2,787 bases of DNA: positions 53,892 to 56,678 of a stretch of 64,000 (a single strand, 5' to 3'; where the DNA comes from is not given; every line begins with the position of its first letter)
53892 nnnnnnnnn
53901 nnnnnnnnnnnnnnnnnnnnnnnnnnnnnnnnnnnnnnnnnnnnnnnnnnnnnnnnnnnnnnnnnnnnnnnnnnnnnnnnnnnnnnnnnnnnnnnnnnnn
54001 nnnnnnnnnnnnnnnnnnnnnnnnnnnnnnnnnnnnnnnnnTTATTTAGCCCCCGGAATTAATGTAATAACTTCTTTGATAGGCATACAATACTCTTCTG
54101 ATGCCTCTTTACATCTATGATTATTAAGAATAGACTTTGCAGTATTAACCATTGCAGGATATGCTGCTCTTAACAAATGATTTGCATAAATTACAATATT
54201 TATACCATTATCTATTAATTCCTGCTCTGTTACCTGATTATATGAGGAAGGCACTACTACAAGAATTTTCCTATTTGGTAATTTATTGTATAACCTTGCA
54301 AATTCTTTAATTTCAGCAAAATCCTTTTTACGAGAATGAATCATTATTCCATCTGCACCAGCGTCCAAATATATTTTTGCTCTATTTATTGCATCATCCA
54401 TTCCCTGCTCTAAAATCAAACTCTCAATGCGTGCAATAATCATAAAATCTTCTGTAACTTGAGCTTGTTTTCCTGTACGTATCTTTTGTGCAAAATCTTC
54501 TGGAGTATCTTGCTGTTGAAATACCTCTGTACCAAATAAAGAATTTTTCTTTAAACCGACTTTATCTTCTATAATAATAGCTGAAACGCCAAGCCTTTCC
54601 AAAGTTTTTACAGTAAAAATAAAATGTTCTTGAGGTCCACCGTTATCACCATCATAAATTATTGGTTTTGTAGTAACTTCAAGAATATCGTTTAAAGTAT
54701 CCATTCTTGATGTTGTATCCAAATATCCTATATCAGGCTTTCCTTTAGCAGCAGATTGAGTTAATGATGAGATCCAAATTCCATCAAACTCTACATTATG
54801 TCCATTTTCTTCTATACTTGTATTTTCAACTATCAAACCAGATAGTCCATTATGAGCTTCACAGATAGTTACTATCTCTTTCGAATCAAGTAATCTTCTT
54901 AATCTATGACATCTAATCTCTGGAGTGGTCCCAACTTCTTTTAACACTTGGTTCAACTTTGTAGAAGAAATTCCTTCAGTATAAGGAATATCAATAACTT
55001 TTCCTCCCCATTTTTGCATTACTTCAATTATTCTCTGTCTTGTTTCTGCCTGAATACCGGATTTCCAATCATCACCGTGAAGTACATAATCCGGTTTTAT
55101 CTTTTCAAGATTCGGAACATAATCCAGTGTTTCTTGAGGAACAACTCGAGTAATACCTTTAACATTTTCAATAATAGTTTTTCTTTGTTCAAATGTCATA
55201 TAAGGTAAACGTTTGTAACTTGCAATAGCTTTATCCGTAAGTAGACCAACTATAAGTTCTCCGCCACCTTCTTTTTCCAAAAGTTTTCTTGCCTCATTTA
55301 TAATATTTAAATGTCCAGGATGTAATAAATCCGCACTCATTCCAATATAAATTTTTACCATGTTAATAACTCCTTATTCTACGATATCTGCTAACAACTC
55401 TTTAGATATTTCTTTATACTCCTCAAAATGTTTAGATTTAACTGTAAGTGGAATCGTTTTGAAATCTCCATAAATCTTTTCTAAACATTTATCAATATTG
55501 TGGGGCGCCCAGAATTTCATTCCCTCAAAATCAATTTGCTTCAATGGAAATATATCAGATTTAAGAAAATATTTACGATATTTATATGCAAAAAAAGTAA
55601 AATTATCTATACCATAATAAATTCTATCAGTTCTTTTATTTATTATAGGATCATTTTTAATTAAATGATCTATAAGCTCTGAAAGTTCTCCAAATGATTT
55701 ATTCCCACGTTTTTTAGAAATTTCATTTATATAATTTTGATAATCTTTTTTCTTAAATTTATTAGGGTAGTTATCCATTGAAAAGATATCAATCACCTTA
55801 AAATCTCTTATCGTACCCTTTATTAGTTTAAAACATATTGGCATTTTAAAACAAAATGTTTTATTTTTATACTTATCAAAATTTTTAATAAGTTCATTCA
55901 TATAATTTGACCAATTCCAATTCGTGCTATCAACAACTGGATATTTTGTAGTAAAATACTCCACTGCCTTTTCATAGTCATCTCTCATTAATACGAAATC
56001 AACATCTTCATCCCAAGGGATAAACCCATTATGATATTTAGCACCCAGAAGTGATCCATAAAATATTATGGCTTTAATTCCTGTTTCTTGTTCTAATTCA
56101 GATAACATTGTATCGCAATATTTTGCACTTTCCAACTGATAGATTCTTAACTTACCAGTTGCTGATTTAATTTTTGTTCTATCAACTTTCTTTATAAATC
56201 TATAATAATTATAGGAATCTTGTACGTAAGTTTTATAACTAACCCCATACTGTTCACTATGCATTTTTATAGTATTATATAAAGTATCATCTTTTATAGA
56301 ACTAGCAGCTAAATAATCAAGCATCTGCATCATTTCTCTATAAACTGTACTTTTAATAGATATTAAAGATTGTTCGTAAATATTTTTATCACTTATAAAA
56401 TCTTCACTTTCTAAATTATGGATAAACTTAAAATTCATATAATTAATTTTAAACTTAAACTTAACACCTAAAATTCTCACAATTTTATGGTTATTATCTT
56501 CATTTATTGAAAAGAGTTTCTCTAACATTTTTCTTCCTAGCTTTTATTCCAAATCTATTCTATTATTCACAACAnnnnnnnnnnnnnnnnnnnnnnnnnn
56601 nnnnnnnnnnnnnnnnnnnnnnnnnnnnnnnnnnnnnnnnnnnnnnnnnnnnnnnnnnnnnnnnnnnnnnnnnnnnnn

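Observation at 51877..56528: Compact phosphonoglycan pathway with a Ppd-reductase fusion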

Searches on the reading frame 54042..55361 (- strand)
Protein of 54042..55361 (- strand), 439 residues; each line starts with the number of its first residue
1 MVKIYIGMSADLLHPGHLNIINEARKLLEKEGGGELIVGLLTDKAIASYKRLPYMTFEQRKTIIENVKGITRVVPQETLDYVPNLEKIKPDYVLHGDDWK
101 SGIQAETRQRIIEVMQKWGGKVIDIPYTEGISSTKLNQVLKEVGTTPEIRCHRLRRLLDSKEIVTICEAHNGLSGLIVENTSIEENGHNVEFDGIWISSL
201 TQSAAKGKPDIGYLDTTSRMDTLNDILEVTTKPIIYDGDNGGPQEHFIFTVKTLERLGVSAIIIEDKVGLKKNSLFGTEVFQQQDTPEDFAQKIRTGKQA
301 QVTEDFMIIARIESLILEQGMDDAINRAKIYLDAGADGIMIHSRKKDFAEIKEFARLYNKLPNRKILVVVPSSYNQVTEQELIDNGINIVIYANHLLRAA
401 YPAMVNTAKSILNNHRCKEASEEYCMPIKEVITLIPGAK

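Call 3: search_protein_families(library=pfam, proteins=[window:54042-55361:-])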
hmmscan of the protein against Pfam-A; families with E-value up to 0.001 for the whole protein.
window:54042-55361:- (439 aa): 2 families
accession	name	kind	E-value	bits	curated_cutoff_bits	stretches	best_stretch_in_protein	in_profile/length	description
PF13714.12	PEP_mutase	-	3.3e-54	184.4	31.5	1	154-412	1-240/240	Phosphoenolpyruvate phosphomutase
PF01467.32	CTP_transf_like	-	2.4e-15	57.4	21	1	9-136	5-130/133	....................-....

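Call 7: search_protein_families(library=ncbifam, proteins=[window:54042-55361:-])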
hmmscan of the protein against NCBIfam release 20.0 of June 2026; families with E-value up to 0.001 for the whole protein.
window:54042-55361:- (439 aa): 10 families
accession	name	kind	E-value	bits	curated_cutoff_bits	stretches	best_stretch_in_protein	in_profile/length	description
TIGR02320.1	PEP_mutase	equivalog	6.3e-117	389.6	319.55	1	154-437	1-282/284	phosphoenolpyruvate mutase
TIGR02321.1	Pphn_pyruv_hyd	equivalog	6.3e-41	140.4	374.4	1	152-434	5-275/290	phosphonopyruvate hydrolase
TIGR02317.1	prpB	equivalog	1.1e-29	103.5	354.4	1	152-414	3-250/285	methylisocitrate lyase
NF008455.0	PRK11320.1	equivalog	8.4e-22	77.7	353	1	188-416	36-259/295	methylisocitrate lyase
TIGR02319.1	CPEP_Pphonmut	equivalog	3.7e-16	59.2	420.05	1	152-394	6-234/294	carboxyvinyl-carboxyphosphonate phosphorylmutase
TIGR01518.1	g3p_cytidyltrns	equivalog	1.8e-13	50.7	165.4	1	10-138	7-123/125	glycerol-3-phosphate cytidylyltransferase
TIGR02199.1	rfaE_dom_II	equivalog_domain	3.7e-13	49.5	181.5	1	11-138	21-140/144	D-glycero-beta-D-manno-heptose 1-phosphate adenylyltransferase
TIGR00125.1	cyt_tran_rel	domain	6.2e-12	45.5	27.7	1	4-68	2-60/65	adenylyltransferase/cytidyltransferase family protein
NF008454.0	PRK11316.1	equivalog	3.7e-08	32.4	521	1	11-141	350-472/475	bifunctional D-glycero-beta-D-manno-heptose-7-phosphate kinase/D-glycero-beta-D-manno-heptose 1-phosphate adenylyltransferase HldE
NF001985.0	PRK00777.1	subfamily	3.9e-05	23.8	104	1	2-66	5-64/157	pantetheine-phosphate adenylyltransferase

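Call 13: search_solved_structures(query=window:54042-55361:-, max_evalue=0.001, show_alignments=2)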
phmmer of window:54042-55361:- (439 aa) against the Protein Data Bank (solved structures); distinct sequences matched with E-value up to 0.001: 26.
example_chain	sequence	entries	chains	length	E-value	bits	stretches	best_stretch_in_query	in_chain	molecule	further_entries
5x3d_A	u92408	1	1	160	1.6e-55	191.8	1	4-143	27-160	Phosphoenolpyruvate phosphomutase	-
1m1b_A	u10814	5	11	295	4.6e-41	144.2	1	151-433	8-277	PHOSPHOENOLPYRUVATE PHOSPHOMUTASE | PROTEIN (PHOSPHOENOLPYRUVATE MUTASE)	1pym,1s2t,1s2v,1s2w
1s2u_A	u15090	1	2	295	5.6e-40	140.6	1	151-433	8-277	Phosphoenolpyruvate phosphomutase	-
5unc_A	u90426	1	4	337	2e-36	128.9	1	147-432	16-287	PHOSPHOENOLPYRUVATE PHOSPHOMUTASE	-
2dua_A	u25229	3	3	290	8.3e-35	123.5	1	153-433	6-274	Phosphonopyruvate hydrolase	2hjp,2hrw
4iqd_A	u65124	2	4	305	5e-19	71.6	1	145-411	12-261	Carboxyvinyl-carboxyphosphonate phosphorylmutase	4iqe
3elb_A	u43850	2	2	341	8.8e-14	54.3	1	3-136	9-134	Ethanolamine-phosphate cytidylyltransferase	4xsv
1xg3_A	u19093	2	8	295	1.1e-13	54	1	193-355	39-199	Probable methylisocitrate lyase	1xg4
6t4v_C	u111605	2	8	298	1.6e-13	53.5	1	192-411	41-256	2-methylisocitrate lyase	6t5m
1o5q_A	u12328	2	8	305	2.7e-13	52.7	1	193-341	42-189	Probable methylisocitrate lyase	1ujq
1mum_A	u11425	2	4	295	3e-13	52.5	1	193-355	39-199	2-methylisocitrate lyase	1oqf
1zlp_A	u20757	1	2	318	6.4e-13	51.4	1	163-411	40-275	petal death protein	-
3eoo_A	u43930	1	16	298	3.8e-12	48.9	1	190-411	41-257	Methylisocitrate lyase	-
9hra_A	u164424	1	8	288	1e-11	47.5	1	188-419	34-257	2-methylisocitrate lyase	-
9hgk_A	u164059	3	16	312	1.3e-11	47.2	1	188-418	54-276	2-methylisocitrate lyase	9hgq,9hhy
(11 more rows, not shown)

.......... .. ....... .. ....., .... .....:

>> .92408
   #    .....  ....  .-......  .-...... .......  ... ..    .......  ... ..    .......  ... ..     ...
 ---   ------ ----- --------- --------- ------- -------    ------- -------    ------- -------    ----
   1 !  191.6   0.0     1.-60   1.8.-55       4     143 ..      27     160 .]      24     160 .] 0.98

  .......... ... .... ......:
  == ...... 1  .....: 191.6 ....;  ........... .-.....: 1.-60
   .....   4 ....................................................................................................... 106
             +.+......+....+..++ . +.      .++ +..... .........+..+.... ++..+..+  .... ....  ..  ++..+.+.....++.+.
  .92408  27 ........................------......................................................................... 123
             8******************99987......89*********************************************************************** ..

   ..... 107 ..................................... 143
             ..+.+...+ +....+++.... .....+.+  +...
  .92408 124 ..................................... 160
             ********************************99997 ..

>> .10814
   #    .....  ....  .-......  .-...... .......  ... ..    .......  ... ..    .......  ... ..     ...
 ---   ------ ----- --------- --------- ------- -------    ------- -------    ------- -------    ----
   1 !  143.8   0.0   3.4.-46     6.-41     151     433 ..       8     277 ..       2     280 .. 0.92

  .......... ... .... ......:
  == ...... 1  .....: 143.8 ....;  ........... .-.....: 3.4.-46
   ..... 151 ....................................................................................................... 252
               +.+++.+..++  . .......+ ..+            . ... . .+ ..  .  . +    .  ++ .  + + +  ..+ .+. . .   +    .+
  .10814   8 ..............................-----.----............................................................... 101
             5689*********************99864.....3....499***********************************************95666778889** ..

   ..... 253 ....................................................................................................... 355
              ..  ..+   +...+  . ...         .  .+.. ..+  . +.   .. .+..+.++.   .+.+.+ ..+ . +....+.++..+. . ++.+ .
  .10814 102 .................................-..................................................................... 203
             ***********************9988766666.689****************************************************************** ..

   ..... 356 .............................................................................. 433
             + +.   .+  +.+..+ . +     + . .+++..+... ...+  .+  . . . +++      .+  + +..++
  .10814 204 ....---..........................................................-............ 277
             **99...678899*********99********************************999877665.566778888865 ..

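Call 79: find_related_loci(query=A1, collection=metagenome_contigs, flank=8000)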
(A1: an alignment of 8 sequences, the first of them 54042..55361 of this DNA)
Query A1 (439 aa) in metagenome_contigs; peptide patterns used: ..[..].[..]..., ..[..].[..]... (x = any residue, [..] = any of these).
600 stretches matched a pattern (row limit reached: there are more); 482 encode a relative of the query (tblastn E <= 1e-3); the best 80 are kept; 80 distinct loci.
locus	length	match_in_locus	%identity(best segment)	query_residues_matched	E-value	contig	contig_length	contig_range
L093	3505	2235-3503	81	1-423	0e+0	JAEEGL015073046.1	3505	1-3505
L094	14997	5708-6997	67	3-439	0e+0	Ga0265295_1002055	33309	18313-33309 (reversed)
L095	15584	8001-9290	66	4-439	0e+0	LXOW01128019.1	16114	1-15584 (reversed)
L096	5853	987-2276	66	3-439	0e+0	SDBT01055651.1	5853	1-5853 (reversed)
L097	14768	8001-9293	65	1-438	0e+0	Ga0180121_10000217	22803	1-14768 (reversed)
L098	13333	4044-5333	66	3-439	0e+0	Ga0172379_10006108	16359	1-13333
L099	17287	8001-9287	68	4-439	0e+0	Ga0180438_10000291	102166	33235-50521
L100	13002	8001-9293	64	3-439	0e+0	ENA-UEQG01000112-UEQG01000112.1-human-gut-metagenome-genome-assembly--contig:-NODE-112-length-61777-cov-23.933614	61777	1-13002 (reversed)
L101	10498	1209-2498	65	4-439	0e+0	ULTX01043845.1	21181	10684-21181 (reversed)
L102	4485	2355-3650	63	1-439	0e+0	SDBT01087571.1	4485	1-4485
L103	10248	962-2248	64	4-439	0e+0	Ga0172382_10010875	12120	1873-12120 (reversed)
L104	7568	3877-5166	65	3-439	0e+0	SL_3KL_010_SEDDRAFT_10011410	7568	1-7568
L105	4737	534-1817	64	4-439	0e+0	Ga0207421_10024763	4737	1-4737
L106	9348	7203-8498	67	1-439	0e+0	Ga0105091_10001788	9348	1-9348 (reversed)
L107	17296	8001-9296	65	1-439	0e+0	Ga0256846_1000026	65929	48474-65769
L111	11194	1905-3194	67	3-439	0e+0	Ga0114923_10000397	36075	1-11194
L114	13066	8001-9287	65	1-436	0e+0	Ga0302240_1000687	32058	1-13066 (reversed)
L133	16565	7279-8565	63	4-439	0e+0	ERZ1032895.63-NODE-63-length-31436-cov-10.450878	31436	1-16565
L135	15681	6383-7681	61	1-439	0e+0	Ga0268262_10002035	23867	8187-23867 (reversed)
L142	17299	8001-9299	61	1-439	0e+0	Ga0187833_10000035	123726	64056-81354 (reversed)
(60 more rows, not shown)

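Call 83: search_protein_families(library=pfam, proteins=[L099:6626-7816:+, L099:9341-10324:+, L111:708-1895:+, L111:3208-4188:+, L114:9374-11959:-, L133:9668-10843:+, L142:9340-10428:+, L142:10425-11177:+, L142:11174-12223:+, L135:8836-10074:+], max_evalue=0.0001)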
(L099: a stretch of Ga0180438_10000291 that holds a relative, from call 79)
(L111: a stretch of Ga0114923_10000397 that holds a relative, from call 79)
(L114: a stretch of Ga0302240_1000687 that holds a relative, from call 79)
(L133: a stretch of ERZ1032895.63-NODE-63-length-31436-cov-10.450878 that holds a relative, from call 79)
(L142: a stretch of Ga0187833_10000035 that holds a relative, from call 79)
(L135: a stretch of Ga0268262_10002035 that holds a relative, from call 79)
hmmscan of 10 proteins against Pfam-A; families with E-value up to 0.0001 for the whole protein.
L099:6626-7816:+ (396 aa): 2 families
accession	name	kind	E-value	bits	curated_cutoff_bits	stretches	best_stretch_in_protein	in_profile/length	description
PF00534.26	Glycos_transf_1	-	2.7e-19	69.8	26.4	1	219-368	12-171/172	Glycosyl transferases group 1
PF13692.12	Glyco_trans_1_4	-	1e-15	58.7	27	1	224-354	3-141/142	Glycosyl transferases group 1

L099:9341-10324:+ (327 aa): 1 family
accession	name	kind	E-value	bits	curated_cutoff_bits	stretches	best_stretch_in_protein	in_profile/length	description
PF03706.18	LPG_synthase_TM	-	9.2e-28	98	33.4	1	9-306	4-296/302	Lysylphosphatidylglycerol synthase TM region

L111:708-1895:+ (395 aa): 2 families
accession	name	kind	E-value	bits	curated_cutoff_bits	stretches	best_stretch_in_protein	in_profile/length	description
PF00534.26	Glycos_transf_1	-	7.1e-20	71.7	26.4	1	214-368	7-171/172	Glycosyl transferases group 1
PF13692.12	Glyco_trans_1_4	-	8.6e-15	55.7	27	1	224-355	3-142/142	Glycosyl transferases group 1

L111:3208-4188:+ (326 aa): 1 family
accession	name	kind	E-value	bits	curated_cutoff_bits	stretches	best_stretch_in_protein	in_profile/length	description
PF03706.18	LPG_synthase_TM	-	5.3e-33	115.2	33.4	1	9-305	4-295/302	Lysylphosphatidylglycerol synthase TM region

L114:9374-11959:- (861 aa): 6 families
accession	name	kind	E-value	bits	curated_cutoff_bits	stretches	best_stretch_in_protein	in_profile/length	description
PF05228.19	CHASE4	-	1.2e-28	100.4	26.2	1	58-207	7-139/140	CHASE4 domain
PF02518.31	HATPase_c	-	5.4e-25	88.4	26.4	1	602-722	1-109/111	Histidine kinase-, DNA gyrase B-, and HSP90-like ATPase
PF00072.30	Response_reg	-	2.7e-19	69.8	30.2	1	745-856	1-110/111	Response regulator receiver domain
PF00512.31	HisKA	-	4.6e-09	36.6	26.9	1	496-559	3-64/66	His Kinase A (phospho-acceptor) domain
PF00672.30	HAMP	-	2.9e-07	31.1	25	1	297-343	5-50/53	HAMP domain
PF08448.16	PAS_4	-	1.3e-05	25.8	23.1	1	359-473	4-109/110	PAS fold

L133:9668-10843:+ (391 aa): 2 families
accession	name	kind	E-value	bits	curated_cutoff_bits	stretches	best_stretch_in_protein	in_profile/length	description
PF25137.1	ADH_Fe_C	-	3e-27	96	27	1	204-346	1-148/194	Fe-containing alcohol dehydrogenase family, C-terminal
PF00465.25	Fe-ADH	-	8.7e-27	94.2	31.3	1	25-192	2-167/168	Iron-containing alcohol dehydrogenase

L142:9340-10428:+ (362 aa): 2 families
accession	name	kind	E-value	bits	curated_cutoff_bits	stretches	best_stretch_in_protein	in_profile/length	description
PF00266.25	Aminotran_5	-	2.1e-23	83.4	21.5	1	8-320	6-337/371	Aminotransferase class-V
PF00155.27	Aminotran_1_2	-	2.2e-05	24.3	19.7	1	18-348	23-359/361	Aminotransferase class I and II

L142:10425-11177:+ (250 aa): 3 families
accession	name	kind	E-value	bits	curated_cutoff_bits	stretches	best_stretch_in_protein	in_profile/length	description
PF00483.29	NTP_transferase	-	5.7e-12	46.2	21.2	1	2-125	1-129/245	Nucleotidyl transferase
PF12804.13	NTP_transf_3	-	8.6e-12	46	27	1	3-122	1-109/160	MobA-like NTP transferase domain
PF20202.4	DUF6564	-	2.2e-08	34.5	25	1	30-178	14-169/230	Domain of unknown function (DUF6564)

L142:11174-12223:+ (349 aa): 2 families
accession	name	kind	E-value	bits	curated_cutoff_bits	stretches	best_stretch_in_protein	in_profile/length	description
PF00155.27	Aminotran_1_2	-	3.9e-33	115.6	19.7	1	53-339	46-356/361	Aminotransferase class I and II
PF04864.19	Alliinase_C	-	1.2e-05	24.8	22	0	120-232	118-221/363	Allinase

L135:8836-10074:+ (412 aa): 1 family
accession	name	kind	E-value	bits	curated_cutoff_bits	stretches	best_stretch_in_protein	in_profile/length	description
PF04464.20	Glyphos_transf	-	1.5e-74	251.6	22.1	1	46-406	3-365/367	CDP-Glycerol:Poly(glycerophosphate) glycerophosphotransferase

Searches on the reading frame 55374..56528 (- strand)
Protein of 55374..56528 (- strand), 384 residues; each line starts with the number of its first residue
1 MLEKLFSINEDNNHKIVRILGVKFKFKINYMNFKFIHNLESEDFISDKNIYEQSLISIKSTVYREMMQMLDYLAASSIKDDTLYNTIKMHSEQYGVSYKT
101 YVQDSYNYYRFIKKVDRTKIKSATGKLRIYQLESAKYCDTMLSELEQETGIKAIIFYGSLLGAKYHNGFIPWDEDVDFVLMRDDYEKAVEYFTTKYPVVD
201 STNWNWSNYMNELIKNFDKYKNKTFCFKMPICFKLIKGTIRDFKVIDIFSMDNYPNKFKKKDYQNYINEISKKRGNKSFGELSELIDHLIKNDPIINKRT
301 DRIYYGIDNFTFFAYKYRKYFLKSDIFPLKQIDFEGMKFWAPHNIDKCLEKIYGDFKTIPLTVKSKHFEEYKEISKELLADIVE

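Call 3: search_protein_families(library=pfam, proteins=[window:55374-56528:-])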
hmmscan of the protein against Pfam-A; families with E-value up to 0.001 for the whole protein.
window:55374-56528:- (384 aa): 1 family
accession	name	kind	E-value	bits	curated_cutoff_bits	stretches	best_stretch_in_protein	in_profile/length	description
PF04991.19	LicD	-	2.2e-25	90.5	22.6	1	148-354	3-227/227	LicD family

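Call 7: search_protein_families(library=ncbifam, proteins=[window:55374-56528:-])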
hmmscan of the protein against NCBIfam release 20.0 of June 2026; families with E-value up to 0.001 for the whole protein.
window:55374-56528:- (384 aa): 1 family
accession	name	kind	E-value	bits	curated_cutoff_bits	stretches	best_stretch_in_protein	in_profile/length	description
NF045866.1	GGPL_Ptran_Mf1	equivalog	3.5e-13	50.2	225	1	147-368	17-233/240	diacylglycerol cholinephosphotransferase Mf1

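Call 25: search_solved_structures(query=window:55374-56528:-, max_evalue=0.1, show_alignments=1)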
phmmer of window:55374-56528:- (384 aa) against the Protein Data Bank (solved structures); distinct sequences matched with E-value up to 0.1: 1.
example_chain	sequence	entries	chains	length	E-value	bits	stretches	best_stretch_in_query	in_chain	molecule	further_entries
6kaj_A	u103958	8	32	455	0.0085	18.9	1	147-191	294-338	Fukutin-related protein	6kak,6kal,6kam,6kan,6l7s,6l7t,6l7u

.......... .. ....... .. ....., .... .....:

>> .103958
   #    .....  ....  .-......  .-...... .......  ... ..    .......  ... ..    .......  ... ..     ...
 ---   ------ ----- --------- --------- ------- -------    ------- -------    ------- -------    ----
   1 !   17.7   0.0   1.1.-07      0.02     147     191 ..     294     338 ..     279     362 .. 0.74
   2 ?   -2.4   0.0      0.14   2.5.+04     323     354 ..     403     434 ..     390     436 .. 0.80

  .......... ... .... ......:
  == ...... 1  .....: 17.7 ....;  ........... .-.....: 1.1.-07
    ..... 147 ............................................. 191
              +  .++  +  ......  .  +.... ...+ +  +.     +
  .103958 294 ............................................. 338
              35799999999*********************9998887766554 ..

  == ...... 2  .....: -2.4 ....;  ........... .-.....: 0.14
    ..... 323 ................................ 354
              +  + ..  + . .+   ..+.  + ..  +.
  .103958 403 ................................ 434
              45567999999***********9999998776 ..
